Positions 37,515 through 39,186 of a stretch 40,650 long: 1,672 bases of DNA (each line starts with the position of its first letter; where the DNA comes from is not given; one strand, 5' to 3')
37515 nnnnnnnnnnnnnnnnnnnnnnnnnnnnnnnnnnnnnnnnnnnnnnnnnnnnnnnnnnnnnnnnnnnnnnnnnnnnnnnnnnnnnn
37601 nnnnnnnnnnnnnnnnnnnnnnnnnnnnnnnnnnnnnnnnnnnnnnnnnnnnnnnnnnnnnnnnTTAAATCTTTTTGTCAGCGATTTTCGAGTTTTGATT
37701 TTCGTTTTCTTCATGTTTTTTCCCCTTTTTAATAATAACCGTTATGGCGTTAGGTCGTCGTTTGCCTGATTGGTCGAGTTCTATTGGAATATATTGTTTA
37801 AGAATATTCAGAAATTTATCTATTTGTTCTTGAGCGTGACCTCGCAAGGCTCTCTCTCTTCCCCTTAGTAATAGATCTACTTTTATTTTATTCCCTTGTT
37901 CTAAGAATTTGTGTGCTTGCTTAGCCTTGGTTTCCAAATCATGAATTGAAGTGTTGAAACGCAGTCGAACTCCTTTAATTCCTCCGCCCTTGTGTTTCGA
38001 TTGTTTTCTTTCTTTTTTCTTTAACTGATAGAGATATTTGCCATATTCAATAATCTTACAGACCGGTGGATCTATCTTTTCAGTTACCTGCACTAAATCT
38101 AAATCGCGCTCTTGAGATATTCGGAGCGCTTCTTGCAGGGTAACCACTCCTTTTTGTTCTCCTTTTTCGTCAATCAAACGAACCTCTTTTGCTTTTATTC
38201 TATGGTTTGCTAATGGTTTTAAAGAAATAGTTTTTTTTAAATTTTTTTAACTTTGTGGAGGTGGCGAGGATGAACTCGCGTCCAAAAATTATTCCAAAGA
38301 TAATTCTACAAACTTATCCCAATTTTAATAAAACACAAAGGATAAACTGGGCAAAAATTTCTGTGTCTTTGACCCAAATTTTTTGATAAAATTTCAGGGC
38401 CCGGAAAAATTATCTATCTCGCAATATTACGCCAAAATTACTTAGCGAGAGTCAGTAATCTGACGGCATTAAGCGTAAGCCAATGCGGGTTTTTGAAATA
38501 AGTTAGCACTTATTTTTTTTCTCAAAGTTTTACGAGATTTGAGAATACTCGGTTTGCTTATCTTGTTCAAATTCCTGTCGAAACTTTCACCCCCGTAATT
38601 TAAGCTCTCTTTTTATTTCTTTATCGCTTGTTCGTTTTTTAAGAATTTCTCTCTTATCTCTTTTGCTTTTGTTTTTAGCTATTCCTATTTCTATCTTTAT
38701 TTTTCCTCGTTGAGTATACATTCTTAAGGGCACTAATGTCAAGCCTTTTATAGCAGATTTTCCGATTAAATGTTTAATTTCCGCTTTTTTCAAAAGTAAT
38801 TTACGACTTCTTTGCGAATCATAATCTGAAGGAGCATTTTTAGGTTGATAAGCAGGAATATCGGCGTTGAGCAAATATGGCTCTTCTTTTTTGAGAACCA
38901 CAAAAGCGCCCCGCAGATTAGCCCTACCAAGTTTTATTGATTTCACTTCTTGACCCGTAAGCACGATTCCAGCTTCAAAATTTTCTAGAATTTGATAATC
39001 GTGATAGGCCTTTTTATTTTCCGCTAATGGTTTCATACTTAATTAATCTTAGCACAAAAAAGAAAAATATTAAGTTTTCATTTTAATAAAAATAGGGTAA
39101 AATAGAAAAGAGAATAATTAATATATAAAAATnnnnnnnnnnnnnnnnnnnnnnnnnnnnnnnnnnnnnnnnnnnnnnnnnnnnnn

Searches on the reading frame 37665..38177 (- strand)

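Call 6: search_protein_families(library=pfam, proteins=[window:37665-38177:-])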
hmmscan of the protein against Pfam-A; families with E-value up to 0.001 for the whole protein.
window:37665-38177:- (170 aa): 2 families
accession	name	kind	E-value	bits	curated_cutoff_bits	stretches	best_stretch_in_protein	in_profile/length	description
PF05198.21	IF3_N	-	4.2e-22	78.5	26.9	1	2-59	13-70/70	Translation initiation factor IF-3, N-terminal domain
PF00707.27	IF3_C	-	5.3e-18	65.2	34.8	1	67-137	3-73/86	Translation initiation factor IF-3, C-terminal domain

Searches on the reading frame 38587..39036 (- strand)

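Call 6: search_protein_families(library=pfam, proteins=[window:38587-39036:-])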
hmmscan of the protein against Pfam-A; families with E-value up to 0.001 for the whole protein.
window:38587-39036:- (149 aa): 1 family
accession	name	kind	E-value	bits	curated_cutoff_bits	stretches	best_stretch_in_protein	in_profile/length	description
PF01668.23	SmpB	-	2.9e-49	167.1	27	1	5-146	2-142/143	SmpB protein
